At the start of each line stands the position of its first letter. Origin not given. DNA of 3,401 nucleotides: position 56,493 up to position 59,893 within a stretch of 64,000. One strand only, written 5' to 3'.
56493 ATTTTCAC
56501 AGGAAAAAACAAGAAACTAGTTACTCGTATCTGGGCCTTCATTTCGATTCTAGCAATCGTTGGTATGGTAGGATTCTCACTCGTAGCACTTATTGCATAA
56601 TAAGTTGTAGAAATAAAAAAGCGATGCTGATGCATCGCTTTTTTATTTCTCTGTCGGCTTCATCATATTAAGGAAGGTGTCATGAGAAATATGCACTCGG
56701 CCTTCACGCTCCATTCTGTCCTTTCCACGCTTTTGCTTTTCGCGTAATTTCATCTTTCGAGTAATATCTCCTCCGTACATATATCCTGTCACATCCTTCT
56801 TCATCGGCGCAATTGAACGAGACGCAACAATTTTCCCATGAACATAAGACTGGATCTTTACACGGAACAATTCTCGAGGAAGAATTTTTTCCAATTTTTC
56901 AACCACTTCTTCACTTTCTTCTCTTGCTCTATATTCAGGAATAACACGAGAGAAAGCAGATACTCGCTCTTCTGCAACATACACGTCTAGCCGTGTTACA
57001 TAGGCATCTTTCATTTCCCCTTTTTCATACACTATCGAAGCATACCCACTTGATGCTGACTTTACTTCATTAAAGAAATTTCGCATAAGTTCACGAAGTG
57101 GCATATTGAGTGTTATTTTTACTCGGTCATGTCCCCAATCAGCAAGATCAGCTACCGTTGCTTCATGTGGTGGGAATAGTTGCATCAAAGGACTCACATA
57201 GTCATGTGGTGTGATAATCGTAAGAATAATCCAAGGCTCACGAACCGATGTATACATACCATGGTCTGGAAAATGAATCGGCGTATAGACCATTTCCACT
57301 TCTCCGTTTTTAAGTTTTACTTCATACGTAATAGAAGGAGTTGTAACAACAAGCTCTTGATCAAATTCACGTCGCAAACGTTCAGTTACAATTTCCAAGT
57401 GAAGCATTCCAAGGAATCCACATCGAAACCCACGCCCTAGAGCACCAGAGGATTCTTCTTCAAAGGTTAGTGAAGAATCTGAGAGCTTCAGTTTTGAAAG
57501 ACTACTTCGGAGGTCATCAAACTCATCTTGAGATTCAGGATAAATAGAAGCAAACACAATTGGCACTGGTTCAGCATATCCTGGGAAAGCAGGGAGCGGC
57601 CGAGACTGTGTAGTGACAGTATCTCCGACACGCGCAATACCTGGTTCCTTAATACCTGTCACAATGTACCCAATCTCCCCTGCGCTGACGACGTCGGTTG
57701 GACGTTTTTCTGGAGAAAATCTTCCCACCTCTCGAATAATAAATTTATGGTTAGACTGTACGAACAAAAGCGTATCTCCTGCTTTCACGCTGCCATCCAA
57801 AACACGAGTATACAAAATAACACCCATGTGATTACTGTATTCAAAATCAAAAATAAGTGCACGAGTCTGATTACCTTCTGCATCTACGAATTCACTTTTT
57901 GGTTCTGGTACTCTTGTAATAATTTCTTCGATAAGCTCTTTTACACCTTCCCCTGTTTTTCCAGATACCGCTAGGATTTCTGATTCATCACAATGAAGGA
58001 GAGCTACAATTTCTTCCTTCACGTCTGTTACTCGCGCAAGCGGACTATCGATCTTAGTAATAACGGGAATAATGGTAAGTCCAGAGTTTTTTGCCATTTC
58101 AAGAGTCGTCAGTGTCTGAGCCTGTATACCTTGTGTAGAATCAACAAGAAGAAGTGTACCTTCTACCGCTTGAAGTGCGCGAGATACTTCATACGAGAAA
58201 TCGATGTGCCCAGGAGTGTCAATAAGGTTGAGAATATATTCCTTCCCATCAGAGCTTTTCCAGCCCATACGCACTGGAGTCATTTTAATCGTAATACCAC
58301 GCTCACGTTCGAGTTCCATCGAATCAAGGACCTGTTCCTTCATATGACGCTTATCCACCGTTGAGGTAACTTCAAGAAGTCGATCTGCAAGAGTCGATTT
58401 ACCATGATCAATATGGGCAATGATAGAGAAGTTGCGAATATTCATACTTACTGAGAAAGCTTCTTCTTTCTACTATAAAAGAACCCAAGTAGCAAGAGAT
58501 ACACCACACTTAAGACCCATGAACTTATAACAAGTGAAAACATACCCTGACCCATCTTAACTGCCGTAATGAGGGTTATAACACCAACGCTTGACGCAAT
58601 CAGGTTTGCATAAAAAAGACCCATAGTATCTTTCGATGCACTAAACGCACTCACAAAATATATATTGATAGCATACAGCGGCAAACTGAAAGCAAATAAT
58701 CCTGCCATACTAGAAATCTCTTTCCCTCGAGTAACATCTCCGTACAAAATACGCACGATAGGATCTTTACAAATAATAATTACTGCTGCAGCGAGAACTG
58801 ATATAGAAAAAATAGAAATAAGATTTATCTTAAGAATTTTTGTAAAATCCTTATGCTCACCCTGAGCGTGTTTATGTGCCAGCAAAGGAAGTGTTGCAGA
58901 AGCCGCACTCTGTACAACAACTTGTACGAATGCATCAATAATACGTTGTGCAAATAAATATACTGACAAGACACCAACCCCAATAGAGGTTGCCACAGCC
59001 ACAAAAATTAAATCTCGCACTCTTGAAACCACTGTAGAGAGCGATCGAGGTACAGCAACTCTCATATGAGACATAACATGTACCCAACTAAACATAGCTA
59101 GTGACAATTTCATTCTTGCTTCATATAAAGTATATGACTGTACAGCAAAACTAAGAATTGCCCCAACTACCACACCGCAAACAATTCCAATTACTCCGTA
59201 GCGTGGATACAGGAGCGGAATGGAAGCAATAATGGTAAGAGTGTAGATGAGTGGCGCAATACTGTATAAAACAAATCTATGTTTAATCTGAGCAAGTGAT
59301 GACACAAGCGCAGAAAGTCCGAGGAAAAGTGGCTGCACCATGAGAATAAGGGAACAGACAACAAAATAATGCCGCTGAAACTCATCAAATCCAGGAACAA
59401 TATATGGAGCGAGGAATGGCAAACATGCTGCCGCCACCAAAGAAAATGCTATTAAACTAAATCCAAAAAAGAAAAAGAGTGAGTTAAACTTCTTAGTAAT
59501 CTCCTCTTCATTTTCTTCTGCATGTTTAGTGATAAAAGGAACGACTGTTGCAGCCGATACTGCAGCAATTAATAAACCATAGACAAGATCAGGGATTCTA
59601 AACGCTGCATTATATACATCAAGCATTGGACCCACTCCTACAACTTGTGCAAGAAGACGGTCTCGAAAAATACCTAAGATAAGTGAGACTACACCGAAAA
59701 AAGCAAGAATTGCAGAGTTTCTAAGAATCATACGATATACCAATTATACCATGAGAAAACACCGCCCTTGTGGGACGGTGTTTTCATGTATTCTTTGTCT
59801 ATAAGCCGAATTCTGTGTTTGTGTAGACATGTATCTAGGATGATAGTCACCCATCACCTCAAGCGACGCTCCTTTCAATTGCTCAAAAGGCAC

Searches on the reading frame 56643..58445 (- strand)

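Call 27: search_protein_families(library=pfam, proteins=[window:56643-58445:-], max_evalue=0.01)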
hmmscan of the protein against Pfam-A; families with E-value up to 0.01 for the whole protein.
window:56643-58445:- (600 aa): 6 families
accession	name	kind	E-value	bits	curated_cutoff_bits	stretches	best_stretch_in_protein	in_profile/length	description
PF00009.33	GTP_EFTU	-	1.6e-52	178.3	26.5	1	2-180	2-187/188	Elongation factor Tu GTP binding domain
PF06421.17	LepA_C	-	1.4e-31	109.2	29.7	1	491-596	2-107/107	GTP-binding protein LepA C-terminus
PF00679.30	EFG_C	-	1.2e-11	45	27.9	1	401-479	2-79/89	Elongation factor G C-terminus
PF03144.31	GTP_EFTU_D2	-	2.7e-09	37.8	30.3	1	208-278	1-73/73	Elongation factor Tu domain 2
PF14492.12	EFG_III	-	2e-07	31.4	27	1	293-367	2-73/75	Elongation Factor G, domain III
PF01926.29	MMR_HSR1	-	7.7e-05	23.2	21.9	1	13-131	9-113/113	50S ribosome-binding GTPase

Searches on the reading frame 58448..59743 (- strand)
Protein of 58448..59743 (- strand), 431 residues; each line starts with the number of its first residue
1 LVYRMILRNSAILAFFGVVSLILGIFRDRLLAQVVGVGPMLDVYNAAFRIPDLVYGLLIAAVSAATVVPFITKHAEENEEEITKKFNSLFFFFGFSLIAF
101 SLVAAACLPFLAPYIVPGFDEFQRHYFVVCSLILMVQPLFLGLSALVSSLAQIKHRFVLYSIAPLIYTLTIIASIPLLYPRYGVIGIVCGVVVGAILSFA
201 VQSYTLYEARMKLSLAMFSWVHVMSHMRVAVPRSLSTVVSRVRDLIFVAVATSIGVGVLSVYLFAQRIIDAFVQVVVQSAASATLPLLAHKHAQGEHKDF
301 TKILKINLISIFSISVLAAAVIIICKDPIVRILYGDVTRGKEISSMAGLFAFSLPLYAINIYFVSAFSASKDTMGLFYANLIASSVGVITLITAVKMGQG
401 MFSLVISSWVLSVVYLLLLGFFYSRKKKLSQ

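Call 7: find_homologous_proteins(query=window:58448-59743:-)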
Query window:58448-59743:- (431 aa): 271 proteins with E <= 0.001 among 8000 candidates; the best 120 are listed.
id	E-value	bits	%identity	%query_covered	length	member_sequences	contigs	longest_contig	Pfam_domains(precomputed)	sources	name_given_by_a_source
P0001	1.3e-260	882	100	99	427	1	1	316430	PF01554.24,PF13440.12,PF03023.20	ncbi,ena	-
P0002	3.0e-243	825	94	99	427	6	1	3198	PF01554.24,PF13440.12,PF03023.20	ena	-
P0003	3.8e-236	802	89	99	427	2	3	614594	PF01554.24,PF13440.12,PF03023.20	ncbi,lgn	-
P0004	2.1e-203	694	76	99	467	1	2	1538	PF01554.24,PF03023.20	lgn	-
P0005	1.8e-202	691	78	98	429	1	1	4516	PF01554.24,PF13440.12,PF03023.20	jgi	jgi:putative peptidoglycan lipid II flippase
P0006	3.1e-200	684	76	99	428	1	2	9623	PF01554.24,PF13440.12,PF03023.20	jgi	jgi:putative peptidoglycan lipid II flippase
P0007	5.2e-199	680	75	99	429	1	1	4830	PF01554.24,PF13440.12,PF03023.20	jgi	jgi:putative peptidoglycan lipid II flippase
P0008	8.1e-199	679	75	99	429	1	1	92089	PF01554.24,PF13440.12,PF03023.20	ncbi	-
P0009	9.7e-199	679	73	99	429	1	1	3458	PF01554.24,PF03023.20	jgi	jgi:putative peptidoglycan lipid II flippase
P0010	1.0e-198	679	74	98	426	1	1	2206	PF01554.24,PF03023.20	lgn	-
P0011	3.2e-197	674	74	99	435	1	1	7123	PF01554.24,PF03023.20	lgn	-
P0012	7.3e-197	673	73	99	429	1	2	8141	PF01554.24,PF13440.12,PF03023.20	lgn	-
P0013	6.9e-196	669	74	99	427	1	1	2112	PF01554.24,PF13440.12,PF03023.20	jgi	jgi:putative peptidoglycan lipid II flippase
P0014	1.4e-195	668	72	99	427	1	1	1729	PF01554.24,PF03023.20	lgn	-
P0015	1.7e-195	668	74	98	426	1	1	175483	PF01554.24,PF13440.12,PF03023.20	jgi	jgi:putative peptidoglycan lipid II flippase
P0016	2.2e-195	668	75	99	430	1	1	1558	PF01554.24,PF13440.12,PF03023.20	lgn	-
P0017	1.2e-194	665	73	99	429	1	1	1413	PF01554.24,PF13440.12,PF03023.20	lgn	-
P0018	6.5e-194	663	73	99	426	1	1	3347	PF01554.24,PF03023.20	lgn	-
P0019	9.6e-192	656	71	99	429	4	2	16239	PF01554.24,PF13440.12,PF03023.20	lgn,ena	-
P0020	1.7e-191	655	72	99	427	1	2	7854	PF01554.24,PF03023.20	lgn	-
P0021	1.8e-191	655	72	99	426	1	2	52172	PF01554.24,PF03023.20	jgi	jgi:putative peptidoglycan lipid II flippase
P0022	2.2e-186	638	72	99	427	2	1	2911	PF01554.24,PF03023.20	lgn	-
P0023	3.3e-184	631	73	91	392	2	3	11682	PF01554.24,PF13440.12,PF03023.20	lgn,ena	-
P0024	1.3e-180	619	68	99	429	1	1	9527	PF01554.24,PF03023.20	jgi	jgi:putative peptidoglycan lipid II flippase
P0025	1.4e-178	612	67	98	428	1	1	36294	PF01554.24,PF03023.20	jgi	jgi:putative peptidoglycan lipid II flippase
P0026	1.7e-174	599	66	99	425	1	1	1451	PF01554.24,PF03023.20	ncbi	-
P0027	5.0e-173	594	71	91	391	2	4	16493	PF01554.24,PF13440.12,PF03023.20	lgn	-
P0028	8.1e-173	593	64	99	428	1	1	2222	PF01554.24,PF03023.20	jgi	jgi:putative peptidoglycan lipid II flippase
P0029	8.4e-173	593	66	99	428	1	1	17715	PF01554.24,PF03023.20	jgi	jgi:putative peptidoglycan lipid II flippase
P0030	1.1e-172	593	67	98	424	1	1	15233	PF01554.24,PF03023.20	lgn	-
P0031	1.3e-172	593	65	99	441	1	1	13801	PF01554.24,PF03023.20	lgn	-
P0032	4.2e-171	588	65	98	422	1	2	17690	PF01554.24,PF03023.20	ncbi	-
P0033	3.5e-170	585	67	99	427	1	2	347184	PF01554.24,PF03023.20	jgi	jgi:putative peptidoglycan lipid II flippase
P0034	6.1e-168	577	70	91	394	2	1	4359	PF01554.24,PF13440.12,PF03023.20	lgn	-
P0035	7.6e-168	577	70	91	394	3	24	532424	PF01554.24,PF13440.12,PF03023.20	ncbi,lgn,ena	-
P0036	6.3e-167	574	64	99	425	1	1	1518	PF01554.24,PF03023.20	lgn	-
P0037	2.2e-166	572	63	99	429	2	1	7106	PF01554.24,PF13440.12,PF03023.20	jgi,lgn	jgi:putative peptidoglycan lipid II flippase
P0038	3.0e-166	572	63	98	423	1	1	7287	PF01554.24,PF03023.20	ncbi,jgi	ncbi:MAG: hypothetical protein RIQ41_535 [Candidatus Parcubacteria bacterium]|jgi:putative peptidogl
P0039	5.0e-166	571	64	99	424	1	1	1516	PF01554.24,PF03023.20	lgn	-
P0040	3.9e-165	568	64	99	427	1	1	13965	PF01554.24,PF03023.20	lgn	-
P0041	3.6e-164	565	63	99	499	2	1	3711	PF01554.24,PF03023.20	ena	-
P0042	4.7e-163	561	69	91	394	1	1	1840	PF13440.12,PF03023.20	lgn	-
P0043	6.4e-148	511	59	99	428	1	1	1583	PF01554.24,PF03023.20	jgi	-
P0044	3.1e-135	470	54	99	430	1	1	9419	PF01554.24,PF13440.12,PF03023.20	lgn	-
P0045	3.6e-134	466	55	98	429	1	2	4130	PF01554.24,PF03023.20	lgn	-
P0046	5.5e-133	462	54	99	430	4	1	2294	PF01554.24,PF13440.12,PF03023.20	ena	-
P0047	4.6e-132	459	55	98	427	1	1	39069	PF01554.24,PF03023.20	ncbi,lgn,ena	-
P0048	5.6e-132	459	53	98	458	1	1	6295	PF01554.24,PF03023.20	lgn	-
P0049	6.1e-130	452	55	93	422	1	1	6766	PF01554.24,PF03023.20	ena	-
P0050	8.3e-128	445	55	99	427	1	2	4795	PF01554.24,PF03023.20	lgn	-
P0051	1.6e-122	428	51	99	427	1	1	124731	PF01554.24,PF03023.20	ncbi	-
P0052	7.2e-119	416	51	98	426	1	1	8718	PF13440.12,PF03023.20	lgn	-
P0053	1.1e-116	409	50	99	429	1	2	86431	PF01554.24,PF13440.12,PF03023.20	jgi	jgi:putative peptidoglycan lipid II flippase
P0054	1.6e-116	408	48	98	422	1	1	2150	PF01554.24,PF13440.12,PF03023.20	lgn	-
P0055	1.2e-115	405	48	99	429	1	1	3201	PF01554.24,PF13440.12,PF03023.20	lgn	-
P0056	2.6e-115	404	49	99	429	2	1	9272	PF01554.24,PF13440.12,PF03023.20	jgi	jgi:putative peptidoglycan lipid II flippase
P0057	2.7e-114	401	48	99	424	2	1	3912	PF03023.20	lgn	-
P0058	6.8e-110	386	46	98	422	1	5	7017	PF01943.23,PF01554.24,PF03023.20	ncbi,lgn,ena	-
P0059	2.5e-109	384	47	98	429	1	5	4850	PF01554.24,PF03023.20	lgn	-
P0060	1.6e-101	359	45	98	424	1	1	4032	PF01554.24,PF03023.20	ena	-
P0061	4.7e-101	357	44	99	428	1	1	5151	PF01554.24,PF03023.20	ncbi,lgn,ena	-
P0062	1.3e-100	356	44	98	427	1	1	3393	PF01554.24,PF03023.20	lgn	-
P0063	3.8e-100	354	46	98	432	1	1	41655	PF01554.24,PF03023.20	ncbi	-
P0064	2.3e-95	338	44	99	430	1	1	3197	PF01554.24,PF03023.20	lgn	-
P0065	7.7e-87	310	39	99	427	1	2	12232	PF01554.24,PF03023.20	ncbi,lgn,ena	-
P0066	9.5e-87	310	44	93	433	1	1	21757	PF01554.24,PF03023.20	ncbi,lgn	-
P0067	2.4e-86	309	41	98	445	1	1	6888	PF01554.24,PF03023.20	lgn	-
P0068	4.1e-86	308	41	98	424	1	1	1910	PF01554.24,PF03023.20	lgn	-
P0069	1.3e-82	296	42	93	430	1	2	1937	PF01554.24,PF03023.20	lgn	-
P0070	1.3e-82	296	40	98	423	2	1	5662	PF01554.24,PF03023.20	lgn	-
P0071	3.6e-81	292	39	98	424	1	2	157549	PF01943.23,PF01554.24,PF03023.20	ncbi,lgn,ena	-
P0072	1.5e-80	290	40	98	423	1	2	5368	PF01554.24,PF03023.20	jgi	jgi:putative peptidoglycan lipid II flippase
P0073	3.3e-80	289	39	99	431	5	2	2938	PF01554.24,PF03023.20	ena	-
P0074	6.1e-80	288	40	98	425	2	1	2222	PF01554.24,PF03023.20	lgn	-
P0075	9.4e-79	284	41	89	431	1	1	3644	PF01943.23,PF01554.24,PF03023.20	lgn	-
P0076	5.9e-78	281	39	98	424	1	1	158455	PF01554.24,PF03023.20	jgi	jgi:putative peptidoglycan lipid II flippase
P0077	1.5e-77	280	39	94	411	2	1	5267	PF01554.24,PF13440.12,PF03023.20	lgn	-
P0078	1.7e-77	280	41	87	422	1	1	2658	PF01554.24,PF03023.20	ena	-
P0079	3.3e-77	279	42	88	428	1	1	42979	PF01554.24,PF03023.20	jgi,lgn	jgi:putative peptidoglycan lipid II flippase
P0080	5.5e-77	278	39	98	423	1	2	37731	PF01554.24,PF03023.20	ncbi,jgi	jgi:putative peptidoglycan lipid II flippase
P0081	6.9e-77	278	40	98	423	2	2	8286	PF01554.24,PF03023.20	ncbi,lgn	-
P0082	4.3e-72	262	37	94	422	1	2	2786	PF01554.24,PF03023.20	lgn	-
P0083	1.3e-46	178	34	90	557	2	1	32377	PF03023.20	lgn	-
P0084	4.8e-44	169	31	89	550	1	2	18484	PF03023.20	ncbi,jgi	ncbi:MAG: hypothetical protein RLZZ480_630 [Candidatus Parcubacteria bacterium]|jgi:putative peptido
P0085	6.4e-44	169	35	90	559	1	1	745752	PF03023.20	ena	-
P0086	1.2e-43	168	35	88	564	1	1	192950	PF01554.24,PF03023.20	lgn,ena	-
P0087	2.2e-43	167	31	93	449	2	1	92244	PF01554.24,PF03023.20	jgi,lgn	jgi:putative peptidoglycan lipid II flippase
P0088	2.6e-43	167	32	87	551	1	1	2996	PF13440.12,PF03023.20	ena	-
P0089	2.9e-43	167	32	87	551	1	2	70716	PF13440.12,PF03023.20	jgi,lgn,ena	-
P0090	3.3e-43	167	33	93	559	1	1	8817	PF03023.20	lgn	-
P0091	5.5e-43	166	31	87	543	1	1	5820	PF01554.24,PF13440.12,PF03023.20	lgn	-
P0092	1.4e-42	165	31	88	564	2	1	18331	PF01554.24,PF13440.12,PF03023.20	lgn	-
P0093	2.4e-42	164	34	87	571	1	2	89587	PF01554.24,PF03023.20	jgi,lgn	-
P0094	2.8e-42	164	29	98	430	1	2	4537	PF01554.24,PF13440.12,PF03023.20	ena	-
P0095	2.8e-42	164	33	90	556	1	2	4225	PF03023.20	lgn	-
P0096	3.0e-42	164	33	94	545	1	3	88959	PF13440.12,PF03023.20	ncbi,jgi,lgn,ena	-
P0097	1.2e-41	162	29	91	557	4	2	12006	PF03023.20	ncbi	ncbi:MAG: lipid II flippase MurJ [Patescibacteria group bacterium]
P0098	1.2e-41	162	34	87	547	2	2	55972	PF01554.24,PF03023.20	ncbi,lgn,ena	ncbi:MAG: murein biosynthesis integral membrane protein MurJ [Patescibacteria group bacterium]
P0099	1.3e-41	161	29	87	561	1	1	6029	PF03023.20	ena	-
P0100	2.7e-41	160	33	74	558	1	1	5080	PF03023.20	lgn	-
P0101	5.1e-41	160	31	90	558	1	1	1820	PF03023.20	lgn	-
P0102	5.2e-41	159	30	90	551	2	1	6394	PF03023.20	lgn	-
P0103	6.8e-41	159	31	90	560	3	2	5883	PF01554.24,PF03023.20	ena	-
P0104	8.5e-41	159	31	90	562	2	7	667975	PF03023.20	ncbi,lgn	ncbi:MAG TPA: lipid II flippase MurJ [Candidatus Paceibacterota bacterium]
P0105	2.7e-40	157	30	88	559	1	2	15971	PF01554.24,PF13440.12,PF03023.20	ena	-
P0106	5.1e-40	156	32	90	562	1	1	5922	PF03023.20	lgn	-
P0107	7.3e-40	156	32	87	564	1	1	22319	PF03023.20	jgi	jgi:putative peptidoglycan lipid II flippase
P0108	8.6e-40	155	32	87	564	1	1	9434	PF03023.20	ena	-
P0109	1.2e-39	155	32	78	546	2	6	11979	PF03023.20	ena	-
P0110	1.9e-39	154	31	79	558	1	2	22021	PF13440.12,PF03023.20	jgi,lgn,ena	-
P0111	3.5e-39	153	34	73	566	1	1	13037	PF03023.20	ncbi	-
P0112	4.8e-39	153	33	84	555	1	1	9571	PF03023.20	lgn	-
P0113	5.4e-39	153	32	78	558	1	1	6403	PF03023.20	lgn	-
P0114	8.5e-39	152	34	84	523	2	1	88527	PF01554.24,PF03023.20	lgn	-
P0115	1.0e-38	152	32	82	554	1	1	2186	PF03023.20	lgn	-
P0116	2.1e-38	151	32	93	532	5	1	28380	PF01943.23,PF03023.20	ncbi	-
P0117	2.2e-38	151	31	96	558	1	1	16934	PF03023.20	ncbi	-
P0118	2.2e-38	151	32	87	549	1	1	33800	PF01943.23,PF01554.24,PF03023.20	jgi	-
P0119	2.2e-38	151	31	88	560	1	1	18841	PF01943.23,PF03023.20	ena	-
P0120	2.3e-38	151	30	86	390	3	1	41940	PF01554.24,PF03023.20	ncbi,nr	ncbi:murein biosynthesis integral membrane protein MurJ, partial [Candidatus Nomurabacteria bacteriu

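Call 10: find_related_loci(query=A1, collection=genome_contigs, flank=3000)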
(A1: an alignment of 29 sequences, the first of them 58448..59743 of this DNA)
Query A1 (431 aa) in genome_contigs; peptide patterns used: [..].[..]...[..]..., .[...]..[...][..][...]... (x = any residue, [..] = any of these).
69 stretches matched a pattern; 51 encode a relative of the query (tblastn E <= 1e-3); 51 distinct loci.
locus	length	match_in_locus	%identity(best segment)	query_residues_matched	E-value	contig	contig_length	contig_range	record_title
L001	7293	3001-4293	74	1-431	0e+0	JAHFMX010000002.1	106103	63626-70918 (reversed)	MAG: bacterium isolate nzgw467 NODE_153_length_106104_cov_20.218233, whole genome shotgun sequence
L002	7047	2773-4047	63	3-428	1e-177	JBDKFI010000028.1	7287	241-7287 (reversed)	MAG: Candidatus Parcubacteria bacterium isolate farmington_2019_sw_WHONDRS-S19S_0053_A_bin.33 scaffold_0004283, whole ge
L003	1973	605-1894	54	3-431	4e-148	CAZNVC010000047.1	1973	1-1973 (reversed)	MAG TPA_asm: uncultured Candidatus Saccharibacteria bacterium isolate SRP278252_co1_774 genome assembly, contig: NODE_13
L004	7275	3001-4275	55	5-428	5e-135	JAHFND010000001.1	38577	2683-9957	MAG: bacterium isolate nzgw472 NODE_947_length_38578_cov_3.849936, whole genome shotgun sequence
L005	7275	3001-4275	51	5-431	7e-128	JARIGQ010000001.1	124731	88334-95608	MAG: Candidatus Nomurabacteria bacterium isolate CullarsAll.DT.22 k141_285603, whole genome shotgun sequence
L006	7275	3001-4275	44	4-427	1e-106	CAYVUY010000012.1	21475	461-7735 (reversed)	MAG TPA_asm: uncultured Candidatus Saccharibacteria bacterium isolate SRP296810_co1_301 genome assembly, contig: NODE_24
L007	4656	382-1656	40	4-430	3e-99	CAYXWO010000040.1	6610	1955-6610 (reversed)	MAG TPA_asm: uncultured Candidatus Saccharibacteria bacterium isolate SRP286056_co2_66 genome assembly, contig: NODE_199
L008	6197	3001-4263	42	4-423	5e-99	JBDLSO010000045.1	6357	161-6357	MAG: Candidatus Parcubacteria bacterium isolate king_2019_sw_WHONDRS-S19S_0016_AN_bin.2 scaffold_000282, whole genome sh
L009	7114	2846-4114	40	3-429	2e-98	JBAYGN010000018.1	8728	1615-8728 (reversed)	MAG: Candidatus Paceibacterota bacterium isolate SO_2016_GW1_126 scaffold15059_OW334_2016, whole genome shotgun sequence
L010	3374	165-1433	40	4-427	2e-99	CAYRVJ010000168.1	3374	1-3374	MAG TPA_asm: uncultured Alphaproteobacteria bacterium isolate SRP219642_co5_490 genome assembly, contig: NODE_44780_leng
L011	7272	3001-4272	39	5-429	6e-95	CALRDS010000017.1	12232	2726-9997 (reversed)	MAG: Candidatus Nomurabacteria bacterium isolate Baikal-1350m-319 genome assembly, contig: Baikal-1350m-c18811, whole ge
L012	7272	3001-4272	40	5-429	1e-94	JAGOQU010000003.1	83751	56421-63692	MAG: Candidatus Paceibacterota bacterium isolate Gw_Eff_bin_22 Gw_Eff_367_length_83751_cov_11.352662, whole genome shotg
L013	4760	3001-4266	42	5-427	1e-93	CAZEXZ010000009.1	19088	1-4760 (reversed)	MAG TPA_asm: uncultured Candidatus Saccharibacteria bacterium isolate SRP170004_co1_567 genome assembly, contig: NODE_44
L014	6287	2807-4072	41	5-427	4e-93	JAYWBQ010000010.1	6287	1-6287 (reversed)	MAG: Candidatus Paceibacterota bacterium isolate GL93_UP_metabat_156 GL93_UP_metabat_156_9, whole genome shotgun sequenc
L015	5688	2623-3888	43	5-427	6e-93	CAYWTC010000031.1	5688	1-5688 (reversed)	MAG TPA_asm: uncultured Candidatus Saccharibacteria bacterium isolate SRP286056_co3_459 genome assembly, contig: NODE_20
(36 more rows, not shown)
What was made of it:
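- Tried and rejected: Taxonomy therefore rests on the names given to relatives (calls 7, 10).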

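Call 27: search_protein_families(library=pfam, proteins=[window:58448-59743:-], max_evalue=0.01)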
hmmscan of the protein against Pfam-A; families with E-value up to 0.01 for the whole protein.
window:58448-59743:- (431 aa): 3 families
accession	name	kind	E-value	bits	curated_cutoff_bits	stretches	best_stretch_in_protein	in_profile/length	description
PF03023.19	MurJ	-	7.6e-37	127.4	27.4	1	31-427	1-402/451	Lipid II flippase MurJ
PF13440.11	Polysacc_synt_3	-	3.4e-09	36.8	23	1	84-336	44-286/293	Polysaccharide biosynthesis protein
PF01554.23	MatE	-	1.7e-08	34.8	24.9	1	235-389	4-157/161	MatE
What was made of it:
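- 58448..59743 (-): Downstream neighbour, murJ. The likely start is the ATG at 59731. PF03023, E 7.6e-37 (call 27).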

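Call 34: find_encoding_contigs(protein=P0001, flank=1500, max_places=3)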
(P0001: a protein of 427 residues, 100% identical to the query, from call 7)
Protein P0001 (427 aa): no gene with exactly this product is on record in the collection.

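Call 35: list_cluster_members(proteins=[P0001, P0003])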
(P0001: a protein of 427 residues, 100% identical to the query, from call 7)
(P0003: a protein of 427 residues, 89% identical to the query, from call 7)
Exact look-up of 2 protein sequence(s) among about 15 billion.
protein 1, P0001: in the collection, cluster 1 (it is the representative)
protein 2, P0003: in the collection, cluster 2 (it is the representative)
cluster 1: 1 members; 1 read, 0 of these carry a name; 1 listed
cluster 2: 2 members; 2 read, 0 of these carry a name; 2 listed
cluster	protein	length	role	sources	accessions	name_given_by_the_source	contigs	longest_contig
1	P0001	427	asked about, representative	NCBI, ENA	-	-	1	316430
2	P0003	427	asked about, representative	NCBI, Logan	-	-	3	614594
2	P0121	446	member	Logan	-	-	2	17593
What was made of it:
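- Tried and rejected: The 100%-identical MurJ protein (P0001) is not on record in find_encoding_contigs (call 34), and its cluster members carry no names (call 35).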
